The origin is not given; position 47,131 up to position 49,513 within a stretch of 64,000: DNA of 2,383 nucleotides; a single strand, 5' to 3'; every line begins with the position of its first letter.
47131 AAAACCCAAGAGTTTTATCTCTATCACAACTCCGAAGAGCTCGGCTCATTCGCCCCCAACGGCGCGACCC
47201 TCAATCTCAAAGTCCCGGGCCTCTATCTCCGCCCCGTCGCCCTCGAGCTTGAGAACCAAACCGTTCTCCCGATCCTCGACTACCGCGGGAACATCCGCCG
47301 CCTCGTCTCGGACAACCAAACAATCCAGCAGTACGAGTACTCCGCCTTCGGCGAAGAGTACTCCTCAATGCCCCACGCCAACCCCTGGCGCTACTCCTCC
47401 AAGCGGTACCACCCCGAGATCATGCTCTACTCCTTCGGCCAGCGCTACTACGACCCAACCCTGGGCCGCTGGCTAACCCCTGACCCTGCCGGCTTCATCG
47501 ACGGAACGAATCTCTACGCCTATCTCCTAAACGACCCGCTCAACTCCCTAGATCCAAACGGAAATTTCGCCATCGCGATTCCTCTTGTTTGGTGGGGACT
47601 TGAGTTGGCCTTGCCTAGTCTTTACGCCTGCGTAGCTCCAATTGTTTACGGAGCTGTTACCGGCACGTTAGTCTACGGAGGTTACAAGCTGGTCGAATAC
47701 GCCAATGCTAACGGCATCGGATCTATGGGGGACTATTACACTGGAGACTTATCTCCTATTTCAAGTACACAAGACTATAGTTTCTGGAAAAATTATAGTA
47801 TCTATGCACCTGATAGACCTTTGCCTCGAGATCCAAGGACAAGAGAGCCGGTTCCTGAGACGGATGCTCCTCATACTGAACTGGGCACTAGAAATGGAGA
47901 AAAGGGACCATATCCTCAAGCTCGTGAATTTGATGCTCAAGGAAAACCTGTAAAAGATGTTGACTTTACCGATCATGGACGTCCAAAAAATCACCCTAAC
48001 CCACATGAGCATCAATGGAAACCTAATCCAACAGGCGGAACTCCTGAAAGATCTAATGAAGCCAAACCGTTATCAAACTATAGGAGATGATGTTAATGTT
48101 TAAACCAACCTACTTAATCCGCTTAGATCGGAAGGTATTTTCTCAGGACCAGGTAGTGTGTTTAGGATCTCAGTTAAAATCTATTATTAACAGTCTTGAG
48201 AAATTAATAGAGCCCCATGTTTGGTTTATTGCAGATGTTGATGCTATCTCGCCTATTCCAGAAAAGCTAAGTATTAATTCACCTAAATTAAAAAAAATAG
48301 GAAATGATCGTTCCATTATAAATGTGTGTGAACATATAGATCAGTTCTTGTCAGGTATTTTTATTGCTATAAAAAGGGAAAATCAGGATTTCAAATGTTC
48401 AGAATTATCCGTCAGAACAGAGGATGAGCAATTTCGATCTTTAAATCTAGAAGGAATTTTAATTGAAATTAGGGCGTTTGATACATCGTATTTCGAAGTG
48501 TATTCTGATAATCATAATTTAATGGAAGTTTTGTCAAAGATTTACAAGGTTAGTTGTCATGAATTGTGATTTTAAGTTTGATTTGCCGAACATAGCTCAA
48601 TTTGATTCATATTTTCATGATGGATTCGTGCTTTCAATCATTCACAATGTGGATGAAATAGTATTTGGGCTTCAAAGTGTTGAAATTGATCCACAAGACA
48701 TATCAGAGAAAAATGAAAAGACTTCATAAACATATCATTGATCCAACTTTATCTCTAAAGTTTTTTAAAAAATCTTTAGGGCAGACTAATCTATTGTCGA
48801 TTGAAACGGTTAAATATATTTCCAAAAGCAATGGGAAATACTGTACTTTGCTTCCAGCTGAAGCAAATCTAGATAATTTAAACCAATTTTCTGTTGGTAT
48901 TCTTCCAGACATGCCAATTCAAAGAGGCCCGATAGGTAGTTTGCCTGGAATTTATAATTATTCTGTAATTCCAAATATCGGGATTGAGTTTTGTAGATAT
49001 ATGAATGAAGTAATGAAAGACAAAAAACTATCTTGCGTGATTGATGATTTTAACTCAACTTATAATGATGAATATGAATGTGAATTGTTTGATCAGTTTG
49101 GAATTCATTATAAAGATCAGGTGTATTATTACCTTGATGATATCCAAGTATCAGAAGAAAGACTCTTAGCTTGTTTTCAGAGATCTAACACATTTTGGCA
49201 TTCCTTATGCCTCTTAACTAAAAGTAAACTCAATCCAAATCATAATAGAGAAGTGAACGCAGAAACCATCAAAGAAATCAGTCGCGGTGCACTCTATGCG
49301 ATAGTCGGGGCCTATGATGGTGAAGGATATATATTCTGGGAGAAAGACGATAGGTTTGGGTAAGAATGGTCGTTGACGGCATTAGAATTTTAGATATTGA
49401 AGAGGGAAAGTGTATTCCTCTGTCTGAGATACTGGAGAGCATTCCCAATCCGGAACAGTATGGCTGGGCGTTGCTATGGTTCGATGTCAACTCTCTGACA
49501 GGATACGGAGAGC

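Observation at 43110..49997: Rhs polymorphic-toxin island inserted, in inverted orientation, into the conserved kdsB-pyrG operon junction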

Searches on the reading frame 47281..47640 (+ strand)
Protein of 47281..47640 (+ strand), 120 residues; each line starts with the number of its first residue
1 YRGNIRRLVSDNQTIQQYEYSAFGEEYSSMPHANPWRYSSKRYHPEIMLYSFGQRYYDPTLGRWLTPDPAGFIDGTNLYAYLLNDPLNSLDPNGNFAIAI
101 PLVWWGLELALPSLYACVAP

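Call 90: search_solved_structures(query=window:47281-47640:+, max_evalue=0.001, show_alignments=5)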
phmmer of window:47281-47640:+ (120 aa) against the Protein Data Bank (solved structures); distinct sequences matched with E-value up to 0.001: 24.
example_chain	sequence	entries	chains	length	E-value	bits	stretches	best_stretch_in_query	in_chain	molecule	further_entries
6suf_F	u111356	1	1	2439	1.8e-13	54.3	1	10-95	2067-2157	TcdB2,TccC3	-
6h6e_F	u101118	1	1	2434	1.8e-13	54.2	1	10-95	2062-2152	TcdB2,TccC3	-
6sup_A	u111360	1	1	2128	1.8e-13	54.2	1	10-94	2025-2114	TcdB2,TccC3,Cell division control protein 42 homolog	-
6suq_A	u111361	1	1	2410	3.5e-13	53.3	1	10-94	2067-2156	TcdB2,TccC3,Genome polyprotein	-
6h6g_A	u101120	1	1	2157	5.1e-13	52.7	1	10-94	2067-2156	TcdB2,TccC3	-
4o9x_A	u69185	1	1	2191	5.3e-13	52.7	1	10-94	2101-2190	TcdB2, TccC3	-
9c4k_Q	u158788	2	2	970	1.5e-12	51.2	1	36-108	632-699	Toxin subunit YenC2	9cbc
6sue_F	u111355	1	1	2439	2.3e-12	50.7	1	10-95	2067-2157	TcdB2,TccC3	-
6h6f_F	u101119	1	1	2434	2.3e-12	50.7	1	10-95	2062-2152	TcdB2,TccC3,TccC3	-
6l7i_G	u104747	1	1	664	3.6e-12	50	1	11-94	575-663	TccC2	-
4igl_B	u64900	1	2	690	4.5e-12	49.7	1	36-94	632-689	YenC2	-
5kis_B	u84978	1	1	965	1.4e-11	48.1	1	6-98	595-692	RHS2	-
8fjp_A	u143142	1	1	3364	3.7e-10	43.5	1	2-105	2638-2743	salivary gland surface protein 1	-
9on3_A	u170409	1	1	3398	2.6e-09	40.8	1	2-103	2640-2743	SGS4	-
8cp6_B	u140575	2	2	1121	4.8e-09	39.9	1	30-94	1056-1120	Toxin protein Tse5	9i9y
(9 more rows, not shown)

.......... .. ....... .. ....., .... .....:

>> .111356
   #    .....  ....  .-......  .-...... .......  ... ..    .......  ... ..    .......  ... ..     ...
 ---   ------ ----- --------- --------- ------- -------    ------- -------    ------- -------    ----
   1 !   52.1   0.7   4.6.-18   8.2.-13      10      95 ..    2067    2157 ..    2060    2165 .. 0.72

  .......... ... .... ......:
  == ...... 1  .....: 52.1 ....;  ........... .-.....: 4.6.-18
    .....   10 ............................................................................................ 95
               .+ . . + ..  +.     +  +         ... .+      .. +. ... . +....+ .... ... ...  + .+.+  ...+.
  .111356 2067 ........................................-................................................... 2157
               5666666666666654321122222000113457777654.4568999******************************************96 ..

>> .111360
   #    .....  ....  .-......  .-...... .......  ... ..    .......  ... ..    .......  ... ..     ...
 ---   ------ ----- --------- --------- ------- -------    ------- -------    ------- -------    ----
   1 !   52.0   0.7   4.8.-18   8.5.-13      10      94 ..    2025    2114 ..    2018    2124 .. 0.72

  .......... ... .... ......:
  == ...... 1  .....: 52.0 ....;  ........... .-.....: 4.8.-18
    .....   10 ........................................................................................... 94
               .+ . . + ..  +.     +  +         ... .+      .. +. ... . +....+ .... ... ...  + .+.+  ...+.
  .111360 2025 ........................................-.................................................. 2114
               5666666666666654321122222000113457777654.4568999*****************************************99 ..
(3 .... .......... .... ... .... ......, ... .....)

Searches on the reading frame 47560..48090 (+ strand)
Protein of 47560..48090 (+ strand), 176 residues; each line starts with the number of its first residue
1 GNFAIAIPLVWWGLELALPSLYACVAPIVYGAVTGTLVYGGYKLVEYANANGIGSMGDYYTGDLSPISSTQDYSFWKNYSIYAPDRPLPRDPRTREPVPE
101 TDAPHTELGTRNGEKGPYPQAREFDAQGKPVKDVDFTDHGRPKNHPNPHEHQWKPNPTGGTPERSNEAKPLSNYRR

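Call 14: search_protein_families(library=pfam, proteins=[window:47560-48090:+], max_evalue=10)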
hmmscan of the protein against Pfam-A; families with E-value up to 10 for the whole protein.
window:47560-48090:+ (176 aa): 1 family
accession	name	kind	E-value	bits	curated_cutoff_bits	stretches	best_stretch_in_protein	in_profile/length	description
PF15529.11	Ntox24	-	0.0022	18.7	24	1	92-163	7-79/91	Bacterial toxin 24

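Call 40: search_solved_structures(query=window:47560-48087:+, max_evalue=10)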
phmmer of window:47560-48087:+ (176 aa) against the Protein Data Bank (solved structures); distinct sequences matched with E-value up to 10: 0.

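Call 46: search_protein_families(library=ncbifam, proteins=[window:47560-48090:+], max_evalue=0.01)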
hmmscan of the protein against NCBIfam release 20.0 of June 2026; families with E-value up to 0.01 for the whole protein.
window:47560-48090:+ (176 aa): 0 families

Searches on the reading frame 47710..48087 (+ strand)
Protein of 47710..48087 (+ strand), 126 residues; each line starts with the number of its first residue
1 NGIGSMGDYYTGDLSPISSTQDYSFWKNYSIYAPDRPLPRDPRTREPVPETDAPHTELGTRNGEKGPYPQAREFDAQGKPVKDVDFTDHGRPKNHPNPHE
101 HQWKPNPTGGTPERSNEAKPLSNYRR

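Call 44: find_homologous_proteins(query=window:47710-48087:+, max_evalue=0.001)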
Query seq(126 aa) (126 aa): 108 proteins with E <= 0.001 among 114 candidates.
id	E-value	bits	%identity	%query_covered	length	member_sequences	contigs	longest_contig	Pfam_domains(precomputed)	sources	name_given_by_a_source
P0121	8.2e-51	190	82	77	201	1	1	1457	-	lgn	-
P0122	2.5e-49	185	81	76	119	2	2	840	-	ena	-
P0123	8.8e-48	180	71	92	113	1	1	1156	-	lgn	-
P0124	1.6e-42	163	61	95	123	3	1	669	-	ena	-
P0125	4.9e-42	161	71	79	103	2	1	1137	-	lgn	-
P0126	1.2e-39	153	61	93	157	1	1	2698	-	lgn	-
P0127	5.5e-37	145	62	81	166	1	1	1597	-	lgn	-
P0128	5.6e-37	145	71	72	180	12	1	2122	-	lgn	-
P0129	6.2e-37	145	61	86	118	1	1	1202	-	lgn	-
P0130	1.7e-36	143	63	79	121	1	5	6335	-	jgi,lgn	jgi:hypothetical protein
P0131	1.6e-35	140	65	77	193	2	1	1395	-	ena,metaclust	metaclust:\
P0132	4.3e-35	139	55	90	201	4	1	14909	-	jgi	-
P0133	1.5e-34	137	56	89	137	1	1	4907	-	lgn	-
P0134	1.6e-34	137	72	71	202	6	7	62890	-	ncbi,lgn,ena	-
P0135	2.5e-34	136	62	82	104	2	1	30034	-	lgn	-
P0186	1.9e-25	107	59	69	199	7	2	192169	-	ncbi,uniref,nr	ncbi:RHS repeat-associated core domain-containing protein [Serratia fonticola]|uniref:RHS repeat-ass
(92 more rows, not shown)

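Call 62: find_encoding_contigs(protein=P0186, flank=6000, max_places=2)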
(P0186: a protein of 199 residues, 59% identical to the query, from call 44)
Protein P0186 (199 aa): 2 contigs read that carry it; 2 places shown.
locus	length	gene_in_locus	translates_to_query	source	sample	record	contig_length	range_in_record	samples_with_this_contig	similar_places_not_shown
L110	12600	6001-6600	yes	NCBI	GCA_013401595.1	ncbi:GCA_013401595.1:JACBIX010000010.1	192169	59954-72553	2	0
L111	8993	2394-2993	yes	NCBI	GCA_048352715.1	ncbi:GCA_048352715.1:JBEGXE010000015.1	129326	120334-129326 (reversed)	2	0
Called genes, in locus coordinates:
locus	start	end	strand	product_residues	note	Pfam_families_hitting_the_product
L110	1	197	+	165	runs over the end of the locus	PF13503:DUF4123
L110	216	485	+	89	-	-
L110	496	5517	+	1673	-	PF20148:DUF6531, PF25023:TEN_YD-shell, PF05593:RHS_repeat (weak), PF25023:TEN_YD-shell, PF05593:RHS_repeat (weak), PF25023:TEN_YD-shell, PF25023:TEN_YD-shell, PF03527:RHS, +1 more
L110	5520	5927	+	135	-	-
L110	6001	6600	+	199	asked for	-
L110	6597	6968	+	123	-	-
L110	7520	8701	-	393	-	PF00034:Cytochrom_C, PF13442:Cytochrome_CBB3 (weak)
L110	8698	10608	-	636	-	PF13450:NAD_binding_8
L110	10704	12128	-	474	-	PF00171:Aldedh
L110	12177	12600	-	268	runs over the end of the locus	PF00528:BPD_transp_1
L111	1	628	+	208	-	?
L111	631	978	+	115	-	-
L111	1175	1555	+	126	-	-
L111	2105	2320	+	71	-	-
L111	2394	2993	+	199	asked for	-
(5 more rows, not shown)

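Call 73: predict_structure(alignment_id=A2)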
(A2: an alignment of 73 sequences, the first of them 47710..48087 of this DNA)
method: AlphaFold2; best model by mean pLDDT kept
length: 126 residues; sequences in the alignment: 73
mean_pLDDT: 83.3   pTM: 0.70
mean pLDDT of the five models: 83.3, 83.2, 82.3, 82.0, 80.1
residues with pLDDT >= 90: 86; 70-90: 8; 50-70: 12; < 50: 20
segments of 3 or more residues with pLDDT < 50: 11-27
pLDDT, mean of each block of 10 residues (from residue 1): 51 47 51 94 96 97 94 97 95 94 93 94 75
secondary structure, 60 per line:
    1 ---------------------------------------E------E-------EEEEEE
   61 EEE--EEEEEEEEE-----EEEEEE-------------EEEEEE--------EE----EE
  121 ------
elements in order: E55-63 E66-74 E80-85 E99-104

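Call 77: fold_search(model_id=the predicted structure, library=pdb)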
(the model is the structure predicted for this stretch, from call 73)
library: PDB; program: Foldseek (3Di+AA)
matches with E <= 10: 340; with E <= 0.001: 0
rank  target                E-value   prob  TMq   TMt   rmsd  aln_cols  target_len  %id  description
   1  9qf5_An               1.1e+00  0.08  0.18  0.16   7.6        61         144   18  Structure of P. furiosus 70S ribosome grown at 102deg (released 2025-11-05)
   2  3k44_B                1.4e+00  0.13  0.24  0.22  12.1       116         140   15  Crystal Structure of Drosophila melanogaster Pur-alpha (released 2009-10-27)
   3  6kk9_C                1.4e+00  0.09  0.19  0.14  10.5        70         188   14  A Crystal structure of OspA mutant (released 2020-07-29)
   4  6gq4                  1.5e+00  0.51  0.36  0.42   4.1        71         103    8  Neisseria gonorrhoeae Adhesin Complex Protein (released 2018-09-19)
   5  7r7j_B                1.7e+00  0.14  0.25  0.07   7.1        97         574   13  Crystal structure of RadD with ADP (released 2022-04-13)
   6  8h5y_B                1.7e+00  0.13  0.25  0.08   6.9        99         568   14  Crystal structure of RadD- ADP complex (released 2023-10-18)
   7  9fny_AO               1.7e+00  0.06  0.18  0.16   7.9        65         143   17  PF30S-PF30S dimer mediated by aRDF from P. furiosus (Structure I) (released 2025-01-15)
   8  1gkl_A                1.8e+00  0.10  0.19  0.09  13.9        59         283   17  S954A mutant of the feruloyl esterase module from clostridium thermocellum complexed with ferulic acid (released 2001-12-13)
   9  9o17_AO               1.8e+00  0.07  0.15  0.14   6.8        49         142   14  Cryo-EM structure of Methanosarcina acetivorans 70S ribosome (released 2025-09-24)
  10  4r03                  1.9e+00  0.13  0.26  0.28   5.3        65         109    8  Crystal structure of a DUF3836 family protein (BDI_3222) from Parabacteroides distasonis ATCC 8503 at 1.50 A resolution (released 2014-08-27)
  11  2e2l_E                1.9e+00  0.13  0.22  0.09   7.6        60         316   18  Helicobacter pylori formamidase AmiF contains a fine-tuned cysteine-glutamate-lysine catalytic triad (released 2007-02-13)
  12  7jwg_C                1.9e+00  0.12  0.23  0.14   6.8        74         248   14  OspA-Fab 221-7 complex structure (released 2021-09-08)
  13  8jkz_B                1.9e+00  0.09  0.19  0.06  11.3        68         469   10  Cryo-EM structure of the prokaryotic SPARSA system complex (released 2024-01-24)
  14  6sw9_N                2.1e+00  0.06  0.18  0.16   7.8        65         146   17  IC2A model of cryo-EM structure of a full archaeal ribosomal translation initiation complex devoid of aIF1 in P. abyss (released 2020-02-19)
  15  4r8o_A                2.2e+00  0.12  0.27  0.32   4.8        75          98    8  Crystal structure of a DUF3836 family protein (BVU_1206) from Bacteroides vulgatus ATCC 8482 at 2.50 A resolution (released 2014-09-17)
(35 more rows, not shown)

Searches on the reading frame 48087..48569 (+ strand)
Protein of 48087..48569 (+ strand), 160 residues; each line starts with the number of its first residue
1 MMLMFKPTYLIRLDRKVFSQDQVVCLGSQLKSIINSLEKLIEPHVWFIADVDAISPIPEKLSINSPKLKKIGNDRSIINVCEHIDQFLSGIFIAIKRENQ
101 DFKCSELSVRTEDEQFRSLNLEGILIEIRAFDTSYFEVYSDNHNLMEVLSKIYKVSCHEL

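Call 4: search_protein_families(library=pfam, proteins=[window:48087-48569:+], max_evalue=0.01)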
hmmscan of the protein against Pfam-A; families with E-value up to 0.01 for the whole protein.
window:48087-48569:+ (160 aa): 0 families

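Call 14: search_protein_families(library=pfam, proteins=[window:48087-48569:+], max_evalue=10)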
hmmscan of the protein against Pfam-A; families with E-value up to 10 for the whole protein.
window:48087-48569:+ (160 aa): 0 families

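Call 46: search_protein_families(library=ncbifam, proteins=[window:48087-48569:+], max_evalue=0.01)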
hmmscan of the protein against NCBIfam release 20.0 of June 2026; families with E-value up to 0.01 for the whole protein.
window:48087-48569:+ (160 aa): 0 families

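Call 79: search_protein_representatives(protein=window:48087-48569:+)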
Query: 160 residues. Proteins with E-value up to 0.001 (for the whole library): 285; up to 1e-10: 148; up to 1e-30: 9. The best 150 are listed.
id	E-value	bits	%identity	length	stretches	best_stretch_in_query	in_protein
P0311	4.1e-41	157.0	50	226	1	4-154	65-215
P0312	2.3e-38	148.1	49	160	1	4-154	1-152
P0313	5.2e-36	140.4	46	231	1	4-154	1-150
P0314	8.7e-33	130.0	68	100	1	57-143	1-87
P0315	1.0e-32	129.8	42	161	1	4-156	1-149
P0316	2.9e-32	128.3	43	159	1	4-156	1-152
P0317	3.2e-32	128.2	50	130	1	33-155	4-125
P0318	5.6e-32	127.4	41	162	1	4-154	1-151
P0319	7.1e-32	127.0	44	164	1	4-157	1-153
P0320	1.6e-30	122.7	43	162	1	4-154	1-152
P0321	6.7e-30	120.6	48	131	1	38-156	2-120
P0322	3.1e-28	115.2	40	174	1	4-156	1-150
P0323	7.1e-28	114.0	39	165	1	4-150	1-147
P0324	1.2e-26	110.0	41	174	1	3-154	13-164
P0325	8.5e-26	107.3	45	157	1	4-152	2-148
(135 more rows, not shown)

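Call 85: search_protein_families(library=pfam, alignment_id=A4, max_evalue=0.01)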
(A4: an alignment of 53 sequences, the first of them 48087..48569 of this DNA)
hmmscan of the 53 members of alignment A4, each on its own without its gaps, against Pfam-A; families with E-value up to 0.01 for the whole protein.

A. member 1, window:48087-48569:+ (160 aa): 0 families

B. families by the number of members that match (of 53 scanned): 2 families
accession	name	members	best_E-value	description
PF14928.11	S_tail_recep_bd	1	0.0016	Short tail fibre protein receptor-binding domain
PF25263.1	DUF7863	1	0.0035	Domain of unknown function (DUF7863)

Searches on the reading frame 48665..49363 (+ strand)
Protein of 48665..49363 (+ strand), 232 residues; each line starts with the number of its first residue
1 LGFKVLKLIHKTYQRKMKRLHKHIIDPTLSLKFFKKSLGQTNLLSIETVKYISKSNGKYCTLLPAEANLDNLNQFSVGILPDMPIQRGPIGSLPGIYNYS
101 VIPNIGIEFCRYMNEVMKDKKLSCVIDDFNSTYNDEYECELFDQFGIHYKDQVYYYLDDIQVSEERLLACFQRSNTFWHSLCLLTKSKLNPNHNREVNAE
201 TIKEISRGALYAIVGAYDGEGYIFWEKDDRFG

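Call 4: search_protein_families(library=pfam, proteins=[window:48665-49363:+], max_evalue=0.01)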
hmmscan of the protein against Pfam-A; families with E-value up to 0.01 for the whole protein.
window:48665-49363:+ (232 aa): 0 families

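Call 14: search_protein_families(library=pfam, proteins=[window:48713-49363:+], max_evalue=10)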
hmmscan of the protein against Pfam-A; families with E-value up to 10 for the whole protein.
window:48713-49363:+ (216 aa): 1 family
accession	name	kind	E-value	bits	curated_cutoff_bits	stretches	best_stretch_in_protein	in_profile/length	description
PF11570.13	E2R135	-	0.1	13.3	21.4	1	108-165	57-107/136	Coiled-coil receptor-binding R-domain of colicin E2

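Call 46: search_protein_families(library=ncbifam, proteins=[window:48713-49363:+], max_evalue=0.01)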
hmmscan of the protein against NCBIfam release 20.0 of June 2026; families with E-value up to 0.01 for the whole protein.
window:48713-49363:+ (216 aa): 0 families
